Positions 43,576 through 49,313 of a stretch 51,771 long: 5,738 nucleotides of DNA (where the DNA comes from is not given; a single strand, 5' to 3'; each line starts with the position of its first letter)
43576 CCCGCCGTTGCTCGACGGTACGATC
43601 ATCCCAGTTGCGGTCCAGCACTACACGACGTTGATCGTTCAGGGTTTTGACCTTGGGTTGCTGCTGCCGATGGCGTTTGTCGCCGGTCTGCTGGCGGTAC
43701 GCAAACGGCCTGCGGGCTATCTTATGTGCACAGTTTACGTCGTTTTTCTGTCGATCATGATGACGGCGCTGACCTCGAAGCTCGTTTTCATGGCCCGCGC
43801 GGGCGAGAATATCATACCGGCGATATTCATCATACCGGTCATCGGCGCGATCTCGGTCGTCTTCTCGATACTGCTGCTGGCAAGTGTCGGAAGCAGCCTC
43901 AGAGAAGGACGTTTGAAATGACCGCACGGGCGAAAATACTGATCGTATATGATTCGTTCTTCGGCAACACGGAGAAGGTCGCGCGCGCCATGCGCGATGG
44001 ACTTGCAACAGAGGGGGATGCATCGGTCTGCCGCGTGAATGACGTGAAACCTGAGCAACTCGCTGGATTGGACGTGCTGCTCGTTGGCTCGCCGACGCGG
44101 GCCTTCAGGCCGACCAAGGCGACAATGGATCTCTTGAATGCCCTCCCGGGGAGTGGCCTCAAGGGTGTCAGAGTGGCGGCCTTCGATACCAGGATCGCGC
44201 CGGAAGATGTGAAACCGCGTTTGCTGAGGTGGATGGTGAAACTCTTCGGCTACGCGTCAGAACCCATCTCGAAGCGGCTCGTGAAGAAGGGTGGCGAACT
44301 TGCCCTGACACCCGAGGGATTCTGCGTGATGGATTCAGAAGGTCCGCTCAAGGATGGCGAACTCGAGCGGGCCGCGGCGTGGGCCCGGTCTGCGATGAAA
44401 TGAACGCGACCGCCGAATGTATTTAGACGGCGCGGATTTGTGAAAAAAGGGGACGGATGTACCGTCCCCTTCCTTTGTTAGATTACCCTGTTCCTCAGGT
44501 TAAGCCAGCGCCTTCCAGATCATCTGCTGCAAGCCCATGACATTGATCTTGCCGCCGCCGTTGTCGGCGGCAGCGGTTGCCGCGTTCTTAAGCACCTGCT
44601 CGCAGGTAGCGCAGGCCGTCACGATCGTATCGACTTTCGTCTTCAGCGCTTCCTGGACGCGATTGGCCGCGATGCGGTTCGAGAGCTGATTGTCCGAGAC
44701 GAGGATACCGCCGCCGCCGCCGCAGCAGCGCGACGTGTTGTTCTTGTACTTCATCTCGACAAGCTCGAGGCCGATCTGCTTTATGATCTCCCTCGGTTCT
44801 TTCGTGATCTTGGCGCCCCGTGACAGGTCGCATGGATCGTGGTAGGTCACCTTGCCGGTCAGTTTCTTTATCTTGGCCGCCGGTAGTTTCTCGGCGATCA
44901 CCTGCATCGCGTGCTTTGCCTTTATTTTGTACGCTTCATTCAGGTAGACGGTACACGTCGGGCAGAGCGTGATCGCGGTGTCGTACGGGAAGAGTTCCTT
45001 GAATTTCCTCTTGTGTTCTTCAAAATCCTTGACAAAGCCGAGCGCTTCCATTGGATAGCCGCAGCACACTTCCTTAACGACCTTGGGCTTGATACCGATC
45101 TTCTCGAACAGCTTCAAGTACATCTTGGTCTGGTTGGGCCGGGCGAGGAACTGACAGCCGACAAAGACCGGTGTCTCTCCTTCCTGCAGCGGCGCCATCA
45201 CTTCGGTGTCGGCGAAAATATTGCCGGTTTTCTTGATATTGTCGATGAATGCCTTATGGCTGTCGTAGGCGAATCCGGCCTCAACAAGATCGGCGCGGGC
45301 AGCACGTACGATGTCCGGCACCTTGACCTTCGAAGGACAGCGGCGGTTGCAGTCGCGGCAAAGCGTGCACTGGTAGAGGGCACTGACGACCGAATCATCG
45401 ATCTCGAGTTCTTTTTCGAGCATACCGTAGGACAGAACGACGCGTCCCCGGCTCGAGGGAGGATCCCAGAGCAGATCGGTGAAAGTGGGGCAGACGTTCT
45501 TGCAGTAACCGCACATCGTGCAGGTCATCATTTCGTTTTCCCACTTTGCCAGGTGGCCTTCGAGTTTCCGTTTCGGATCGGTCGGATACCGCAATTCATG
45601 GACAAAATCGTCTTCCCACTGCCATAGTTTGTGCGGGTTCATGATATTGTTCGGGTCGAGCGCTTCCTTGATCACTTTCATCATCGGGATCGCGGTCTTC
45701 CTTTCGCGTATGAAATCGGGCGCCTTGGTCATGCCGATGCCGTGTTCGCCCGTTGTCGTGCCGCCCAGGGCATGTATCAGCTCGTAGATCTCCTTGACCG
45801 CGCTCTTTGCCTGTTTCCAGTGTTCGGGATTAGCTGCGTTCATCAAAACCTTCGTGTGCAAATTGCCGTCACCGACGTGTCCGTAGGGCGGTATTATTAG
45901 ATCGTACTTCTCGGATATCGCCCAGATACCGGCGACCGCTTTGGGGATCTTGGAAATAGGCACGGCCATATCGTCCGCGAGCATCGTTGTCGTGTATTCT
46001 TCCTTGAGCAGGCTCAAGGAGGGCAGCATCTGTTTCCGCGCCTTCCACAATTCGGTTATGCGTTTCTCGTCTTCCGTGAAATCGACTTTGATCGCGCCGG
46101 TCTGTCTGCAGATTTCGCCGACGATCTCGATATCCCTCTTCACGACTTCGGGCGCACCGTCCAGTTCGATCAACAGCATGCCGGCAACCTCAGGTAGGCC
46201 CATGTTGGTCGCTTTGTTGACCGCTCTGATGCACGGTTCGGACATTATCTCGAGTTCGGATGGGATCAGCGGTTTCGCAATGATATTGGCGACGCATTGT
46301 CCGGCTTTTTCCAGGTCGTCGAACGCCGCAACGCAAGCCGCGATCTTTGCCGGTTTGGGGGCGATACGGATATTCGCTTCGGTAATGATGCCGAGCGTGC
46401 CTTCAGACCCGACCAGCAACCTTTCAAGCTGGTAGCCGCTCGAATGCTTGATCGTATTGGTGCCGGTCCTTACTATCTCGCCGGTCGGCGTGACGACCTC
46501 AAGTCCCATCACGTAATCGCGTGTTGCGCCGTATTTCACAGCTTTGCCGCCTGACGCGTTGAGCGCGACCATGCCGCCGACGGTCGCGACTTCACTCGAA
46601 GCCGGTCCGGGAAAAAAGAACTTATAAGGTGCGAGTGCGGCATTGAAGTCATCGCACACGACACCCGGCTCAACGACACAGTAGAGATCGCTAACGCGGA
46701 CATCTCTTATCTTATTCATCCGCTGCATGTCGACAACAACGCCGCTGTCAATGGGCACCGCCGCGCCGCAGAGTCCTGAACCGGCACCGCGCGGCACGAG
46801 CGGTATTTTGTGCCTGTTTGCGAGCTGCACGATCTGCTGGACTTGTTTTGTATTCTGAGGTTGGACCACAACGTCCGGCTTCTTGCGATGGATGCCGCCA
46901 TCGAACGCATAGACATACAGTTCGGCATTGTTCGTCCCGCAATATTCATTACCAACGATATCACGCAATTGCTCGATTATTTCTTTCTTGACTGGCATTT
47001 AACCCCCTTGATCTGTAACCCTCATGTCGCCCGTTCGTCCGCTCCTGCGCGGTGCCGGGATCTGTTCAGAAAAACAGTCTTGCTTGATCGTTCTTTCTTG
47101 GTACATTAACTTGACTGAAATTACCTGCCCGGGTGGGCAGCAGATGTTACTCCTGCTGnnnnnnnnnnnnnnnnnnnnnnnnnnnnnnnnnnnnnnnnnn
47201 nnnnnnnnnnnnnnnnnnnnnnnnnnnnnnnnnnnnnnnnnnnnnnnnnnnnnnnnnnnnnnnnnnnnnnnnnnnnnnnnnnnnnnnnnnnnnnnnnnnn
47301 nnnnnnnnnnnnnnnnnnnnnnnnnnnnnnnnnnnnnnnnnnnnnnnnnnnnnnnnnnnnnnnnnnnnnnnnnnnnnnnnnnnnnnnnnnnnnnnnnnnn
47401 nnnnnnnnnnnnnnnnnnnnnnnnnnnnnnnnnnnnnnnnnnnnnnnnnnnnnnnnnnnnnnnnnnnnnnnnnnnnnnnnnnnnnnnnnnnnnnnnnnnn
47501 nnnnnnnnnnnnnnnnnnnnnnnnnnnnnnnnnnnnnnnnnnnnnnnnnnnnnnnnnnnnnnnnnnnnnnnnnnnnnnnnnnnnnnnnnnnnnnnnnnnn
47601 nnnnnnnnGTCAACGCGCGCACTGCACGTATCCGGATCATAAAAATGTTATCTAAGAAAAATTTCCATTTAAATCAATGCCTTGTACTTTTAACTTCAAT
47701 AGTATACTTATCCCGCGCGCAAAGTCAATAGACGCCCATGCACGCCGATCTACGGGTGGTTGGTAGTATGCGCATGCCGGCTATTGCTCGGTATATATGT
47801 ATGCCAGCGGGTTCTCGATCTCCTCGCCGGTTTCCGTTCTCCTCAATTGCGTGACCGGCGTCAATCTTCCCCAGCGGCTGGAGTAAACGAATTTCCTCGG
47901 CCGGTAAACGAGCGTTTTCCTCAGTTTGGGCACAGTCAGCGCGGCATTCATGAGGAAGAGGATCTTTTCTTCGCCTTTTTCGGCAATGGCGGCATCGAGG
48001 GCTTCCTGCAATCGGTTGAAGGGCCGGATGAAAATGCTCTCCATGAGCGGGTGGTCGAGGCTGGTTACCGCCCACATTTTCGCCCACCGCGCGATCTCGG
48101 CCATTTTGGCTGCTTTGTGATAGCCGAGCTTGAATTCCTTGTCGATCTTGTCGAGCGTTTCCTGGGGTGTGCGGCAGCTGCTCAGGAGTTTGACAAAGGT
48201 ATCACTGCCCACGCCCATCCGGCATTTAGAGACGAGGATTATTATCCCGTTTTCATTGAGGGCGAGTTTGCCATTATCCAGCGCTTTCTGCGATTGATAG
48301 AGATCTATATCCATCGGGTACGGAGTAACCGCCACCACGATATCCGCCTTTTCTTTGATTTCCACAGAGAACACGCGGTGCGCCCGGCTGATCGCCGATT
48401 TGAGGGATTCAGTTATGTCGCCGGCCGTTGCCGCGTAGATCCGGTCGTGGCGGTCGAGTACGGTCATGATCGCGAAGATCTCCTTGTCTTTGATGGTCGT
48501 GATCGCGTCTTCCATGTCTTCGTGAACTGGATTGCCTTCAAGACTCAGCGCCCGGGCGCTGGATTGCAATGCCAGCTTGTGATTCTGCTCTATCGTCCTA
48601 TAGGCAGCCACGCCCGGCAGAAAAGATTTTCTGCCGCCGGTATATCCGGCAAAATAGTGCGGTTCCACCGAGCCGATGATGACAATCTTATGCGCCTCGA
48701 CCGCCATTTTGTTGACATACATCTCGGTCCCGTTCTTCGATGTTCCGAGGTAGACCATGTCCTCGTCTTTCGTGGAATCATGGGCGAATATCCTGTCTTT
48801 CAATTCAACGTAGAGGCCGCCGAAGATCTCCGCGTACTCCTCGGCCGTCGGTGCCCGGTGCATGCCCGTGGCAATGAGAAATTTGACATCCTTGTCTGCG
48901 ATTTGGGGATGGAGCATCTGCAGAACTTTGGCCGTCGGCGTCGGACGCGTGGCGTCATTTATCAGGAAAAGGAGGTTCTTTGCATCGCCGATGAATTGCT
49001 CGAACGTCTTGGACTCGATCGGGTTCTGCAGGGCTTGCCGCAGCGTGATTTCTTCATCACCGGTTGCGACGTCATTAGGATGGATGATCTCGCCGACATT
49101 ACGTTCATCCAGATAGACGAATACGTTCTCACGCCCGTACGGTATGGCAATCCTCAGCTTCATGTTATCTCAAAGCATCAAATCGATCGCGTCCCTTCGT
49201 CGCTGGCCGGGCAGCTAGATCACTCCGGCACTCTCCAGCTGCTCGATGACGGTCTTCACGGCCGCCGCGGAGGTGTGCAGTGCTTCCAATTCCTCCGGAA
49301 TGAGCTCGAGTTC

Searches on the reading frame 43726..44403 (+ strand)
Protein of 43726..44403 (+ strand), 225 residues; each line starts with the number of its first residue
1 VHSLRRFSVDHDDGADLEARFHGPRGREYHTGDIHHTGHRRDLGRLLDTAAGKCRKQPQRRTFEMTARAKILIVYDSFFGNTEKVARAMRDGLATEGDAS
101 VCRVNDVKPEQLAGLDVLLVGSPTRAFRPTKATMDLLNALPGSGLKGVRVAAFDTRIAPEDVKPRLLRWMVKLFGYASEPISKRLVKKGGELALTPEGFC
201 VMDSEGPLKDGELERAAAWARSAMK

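Call 87: search_protein_families(library=ncbifam, proteins=[window:43726-44403:+], max_evalue=0.0001)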
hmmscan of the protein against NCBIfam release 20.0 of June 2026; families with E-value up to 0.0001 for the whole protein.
window:43726-44403:+ (225 aa): 7 families
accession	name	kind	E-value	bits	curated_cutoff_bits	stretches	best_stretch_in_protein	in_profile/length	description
TIGR01753.1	flav_short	equivalog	1.6e-08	35.2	123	1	71-152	1-85/140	flavodoxin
NF005216.0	PRK06703.1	subfamily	8.4e-07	29.1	127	1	69-154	2-89/151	flavodoxin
NF004049.0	PRK05568.1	equivalog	2.8e-05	24.5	206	1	70-124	3-58/142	flavodoxin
NF006739.0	PRK09267.1-5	subfamily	3e-05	23.8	175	1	69-153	2-86/168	flavodoxin FldA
NF006738.0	PRK09267.1-4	equivalog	4.7e-05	23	172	1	70-126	2-57/171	flavodoxin FldA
TIGR01752.1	flav_long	equivalog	6.6e-05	22.5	146.75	1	70-153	1-84/167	flavodoxin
NF045594.1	flavodox_BilS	equivalog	0.0001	22.3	155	0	72-143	2-69/160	flavodoxin family protein BilS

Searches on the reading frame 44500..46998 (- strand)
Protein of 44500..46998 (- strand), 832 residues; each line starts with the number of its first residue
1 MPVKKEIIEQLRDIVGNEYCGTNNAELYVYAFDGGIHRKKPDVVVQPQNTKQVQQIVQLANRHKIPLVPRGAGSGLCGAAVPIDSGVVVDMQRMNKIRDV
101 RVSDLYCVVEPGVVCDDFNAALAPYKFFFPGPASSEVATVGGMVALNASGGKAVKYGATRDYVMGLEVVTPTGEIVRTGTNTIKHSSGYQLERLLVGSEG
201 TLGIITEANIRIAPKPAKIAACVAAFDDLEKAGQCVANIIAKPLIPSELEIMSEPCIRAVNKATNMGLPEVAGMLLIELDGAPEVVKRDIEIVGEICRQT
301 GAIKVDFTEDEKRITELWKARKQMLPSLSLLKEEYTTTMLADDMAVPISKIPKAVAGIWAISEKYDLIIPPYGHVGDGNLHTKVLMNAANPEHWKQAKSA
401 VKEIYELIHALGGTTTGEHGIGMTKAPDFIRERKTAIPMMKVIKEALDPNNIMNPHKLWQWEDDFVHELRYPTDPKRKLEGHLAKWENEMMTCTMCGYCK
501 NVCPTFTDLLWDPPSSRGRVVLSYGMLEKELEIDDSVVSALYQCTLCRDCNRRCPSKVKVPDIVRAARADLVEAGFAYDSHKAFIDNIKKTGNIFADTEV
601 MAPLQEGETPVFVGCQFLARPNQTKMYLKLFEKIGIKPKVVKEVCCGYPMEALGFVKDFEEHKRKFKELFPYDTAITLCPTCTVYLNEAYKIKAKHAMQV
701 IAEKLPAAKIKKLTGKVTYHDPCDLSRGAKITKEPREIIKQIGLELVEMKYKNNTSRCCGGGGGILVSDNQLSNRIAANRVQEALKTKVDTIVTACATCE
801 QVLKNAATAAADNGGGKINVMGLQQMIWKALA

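Call 9: search_protein_families(library=pfam, proteins=[window:44500-46998:-])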
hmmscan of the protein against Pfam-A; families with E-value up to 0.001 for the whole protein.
window:44500-46998:- (832 aa): 7 families
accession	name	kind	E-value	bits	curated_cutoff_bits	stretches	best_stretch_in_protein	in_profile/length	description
PF02913.24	FAD-oxidase_C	-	4.8e-62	210.3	21.2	1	215-458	1-248/248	FAD linked oxidases, C-terminal domain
PF01565.28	FAD_binding_4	-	2.3e-42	144.4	26.4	1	41-179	1-139/139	FAD binding domain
PF02754.22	CCG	-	1.5e-24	86.3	20.6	2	717-803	1-84/85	Cysteine-rich domain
PF13183.11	Fer4_8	-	1.5e-10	41.9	27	1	490-558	2-68/68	4Fe-4S dicluster domain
PF13187.11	Fer4_9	-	2.6e-06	27.8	27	0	486-505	30-49/52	4Fe-4S dicluster domain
PF13534.11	Fer4_17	-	9.4e-06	26.5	22.2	1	493-558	2-60/61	4Fe-4S dicluster domain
PF13237.11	Fer4_10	-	9.7e-05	22.7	25.5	1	490-555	6-53/53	4Fe-4S dicluster domain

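Call 48: search_protein_families(library=ncbifam, proteins=[window:44500-46998:-], max_evalue=1e-8)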
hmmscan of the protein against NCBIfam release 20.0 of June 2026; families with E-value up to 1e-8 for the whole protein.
window:44500-46998:- (832 aa): 16 families
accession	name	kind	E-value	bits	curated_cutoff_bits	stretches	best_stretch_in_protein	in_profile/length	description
TIGR00387.1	glcD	equivalog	9.7e-128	426.5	567.9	1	44-457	1-413/413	glycolate oxidase subunit GlcD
NF008408.0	PRK11230.1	equivalog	1.2e-90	304.4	897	1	4-457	18-470/499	glycolate oxidase subunit GlcD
NF049975.1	2HglutDHaseYdiJ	equivalog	5.1e-55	186.8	1350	2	20-180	31-194/1018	D-2-hydroxyglutarate dehydrogenase YdiJ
NF004898.0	PRK06259.1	equivalog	3.8e-48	164.3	385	1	532-826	176-483/488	fumarate reductase (CoM/CoB) subunit TfrB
NF045663.1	diclust_near_Sec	equivalog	1.6e-32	112.5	530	1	543-806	354-621/759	pyridine nucleotide-disulfide oxidoreductase/dicluster-binding protein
NF045670.1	quin_L_LdhH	equivalog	2.5e-32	112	800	1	605-805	465-687/706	L-lactate dehydrogenase (quinone) large subunit LdhH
NF008439.0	PRK11282.1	equivalog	9.9e-32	110.1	284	1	49-244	7-201/358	glycolate oxidase subunit GlcE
NF008434.0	PRK11274.1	equivalog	7.4e-22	77.8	333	2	487-569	19-100/409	glycolate oxidase subunit GlcF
NF008369.0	PRK11168.1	equivalog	3e-19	69.2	278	1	612-807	172-384/401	anaerobic glycerol-3-phosphate dehydrogenase subunit C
NF045724.1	ferredox_TmcB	equivalog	5.3e-19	68.1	735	1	691-805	286-406/430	electron transfer complex ferredoxin TmcB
NF045796.1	DsrK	equivalog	9.2e-18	64.1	400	1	680-805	285-418/453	sulfate reduction electron transfer complex DsrMKJOP subunit DsrK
TIGR03379.1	glycerol3P_GlpC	equivalog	8.3e-13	47.8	279.9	0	612-806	167-380/397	anaerobic glycerol-3-phosphate dehydrogenase subunit GlpC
NF045711.1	sulf_resp_HmcF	equivalog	1.3e-12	47.3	750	1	700-804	315-426/457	sulfate respiration complex iron-sulfur protein HmcF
NF053785.1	DcplphribOxDprE1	equivalog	4.6e-12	45.9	500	1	44-215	18-183/449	decaprenylphosphoryl-beta-D-ribose oxidase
TIGR01678.1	FAD_lactone_ox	subfamily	6.5e-11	41.8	396.8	1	35-215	9-181/438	sugar 1,4-lactone oxidase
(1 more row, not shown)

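Call 58: search_solved_structures(query=window:44500-46998:-, max_evalue=1e-10)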
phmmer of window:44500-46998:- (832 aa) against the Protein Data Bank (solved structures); distinct sequences matched with E-value up to 1e-10: 47.
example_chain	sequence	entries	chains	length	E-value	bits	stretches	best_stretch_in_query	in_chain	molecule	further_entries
9qgz_A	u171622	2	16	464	7.6e-81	275.6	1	7-463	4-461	Glycolate oxidase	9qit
7qh2_C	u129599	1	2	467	3.3e-73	250.4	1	18-460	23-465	Lactate dehydrogenase (NAD(+),ferredoxin) subunit LctD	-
8jdc_A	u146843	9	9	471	5.9e-69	236.3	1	5-458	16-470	Probable D-lactate dehydrogenase, mitochondrial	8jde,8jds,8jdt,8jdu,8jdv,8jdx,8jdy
8jdb_A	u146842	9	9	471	1.4e-67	231.7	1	5-458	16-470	Probable D-lactate dehydrogenase, mitochondrial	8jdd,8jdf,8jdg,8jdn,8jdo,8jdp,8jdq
3pm9_A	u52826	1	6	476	3.6e-56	194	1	4-458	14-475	Putative oxidoreductase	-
6lpn_A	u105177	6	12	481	4.4e-44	154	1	42-458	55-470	D-2-hydroxyglutarate dehydrogenase, mitochondrial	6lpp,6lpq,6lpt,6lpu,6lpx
2uuu_A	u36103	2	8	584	9.1e-31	110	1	38-251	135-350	ALKYLDIHYDROXYACETONEPHOSPHATE SYNTHASE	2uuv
4bby_A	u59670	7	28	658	3.1e-27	98.3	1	30-254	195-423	ALKYLDIHYDROXYACETONEPHOSPHATE SYNTHASE, PEROXISOMAL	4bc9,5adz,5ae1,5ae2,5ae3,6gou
4bc7_A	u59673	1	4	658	3.1e-27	98.3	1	30-254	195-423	ALKYLDIHYDROXYACETONEPHOSPHATE SYNTHASE, PEROXISOMAL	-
4bca_A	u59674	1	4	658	3.1e-27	98.3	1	30-254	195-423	ALKYLDIHYDROXYACETONEPHOSPHATE SYNTHASE, PEROXISOMAL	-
6v42_A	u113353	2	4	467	1.2e-22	83.2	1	41-258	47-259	FAD/FMN-containing dehydrogenase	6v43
5fxd_A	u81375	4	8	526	3.1e-21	78.4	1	8-244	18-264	PROBABLE VANILLYL-ALCOHOL OXIDASE | EUGENOL OXIDASE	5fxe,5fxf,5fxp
9gj0_A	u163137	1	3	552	3.1e-21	78.4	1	8-237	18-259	Probable vanillyl-alcohol oxidase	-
8bam_A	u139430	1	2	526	3.8e-21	78.2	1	8-244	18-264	Probable vanillyl-alcohol oxidase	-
7ywv_A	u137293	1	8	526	3.8e-21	78.2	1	8-244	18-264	Probable vanillyl-alcohol oxidase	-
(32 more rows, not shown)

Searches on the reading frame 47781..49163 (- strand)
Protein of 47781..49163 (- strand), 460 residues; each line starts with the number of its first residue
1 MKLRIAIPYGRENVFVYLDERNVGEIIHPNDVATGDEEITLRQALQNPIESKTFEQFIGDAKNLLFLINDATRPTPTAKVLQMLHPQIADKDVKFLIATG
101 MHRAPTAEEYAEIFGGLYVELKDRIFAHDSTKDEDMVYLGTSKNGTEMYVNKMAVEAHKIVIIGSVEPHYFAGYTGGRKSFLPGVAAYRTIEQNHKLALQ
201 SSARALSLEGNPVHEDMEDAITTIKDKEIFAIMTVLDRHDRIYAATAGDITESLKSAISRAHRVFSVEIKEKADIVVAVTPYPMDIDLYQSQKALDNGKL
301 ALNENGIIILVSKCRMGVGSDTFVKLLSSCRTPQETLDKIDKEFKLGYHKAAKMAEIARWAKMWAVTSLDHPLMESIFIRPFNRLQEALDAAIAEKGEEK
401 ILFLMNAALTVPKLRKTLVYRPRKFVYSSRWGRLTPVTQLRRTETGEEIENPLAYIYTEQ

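Call 9: search_protein_families(library=pfam, proteins=[window:47781-49163:-])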
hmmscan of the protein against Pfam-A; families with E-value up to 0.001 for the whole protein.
window:47781-49163:- (460 aa): 2 families
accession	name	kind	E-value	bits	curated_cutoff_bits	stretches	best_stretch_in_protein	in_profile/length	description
PF09861.14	Lar_N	-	2.1e-56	190.8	23.3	1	9-203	1-200/204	Lactate racemase N-terminal domain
PF21113.2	LarA_C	-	1.5e-14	54.7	25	1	271-403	4-142/152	Lactate racemase C-terminal domain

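Call 48: search_protein_families(library=ncbifam, proteins=[window:47781-49163:-], max_evalue=1e-8)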
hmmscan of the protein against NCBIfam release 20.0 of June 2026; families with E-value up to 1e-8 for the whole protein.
window:47781-49163:- (460 aa): 6 families
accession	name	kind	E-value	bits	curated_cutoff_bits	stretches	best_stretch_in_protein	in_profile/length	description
NF052593.1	NPN_racem_MAR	equivalog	1.3e-114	383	500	1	5-413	1-414/415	nickel-dependent malate racemase, LarAH6 family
NF052595.1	NPN_LarAH5_MAR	equivalog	7.4e-87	292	462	1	5-412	1-413/415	nickel-dependent malate racemase, LarAH5 family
NF033504.2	Ni_dep_LarA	equivalog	3.5e-85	286.3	460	1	5-412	2-420/422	nickel-dependent lactate racemase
NF052525.1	NPN_LarAH10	equivalog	5.1e-85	285.7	540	1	5-412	3-425/426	NPN-dependent 2-hydroxyacid racemase, LarAH10 family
NF052592.1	LarAH_14_15_16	equivalog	2.5e-16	59.2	740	1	25-237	30-254/520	NPN-dependent hydroxyacid isomerase, LarAH14/15/16 family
NF052594.1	NPN_18_hexonate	equivalog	5.9e-12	45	500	1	52-314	16-295/411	nickel-dependent putative hexonate epimerase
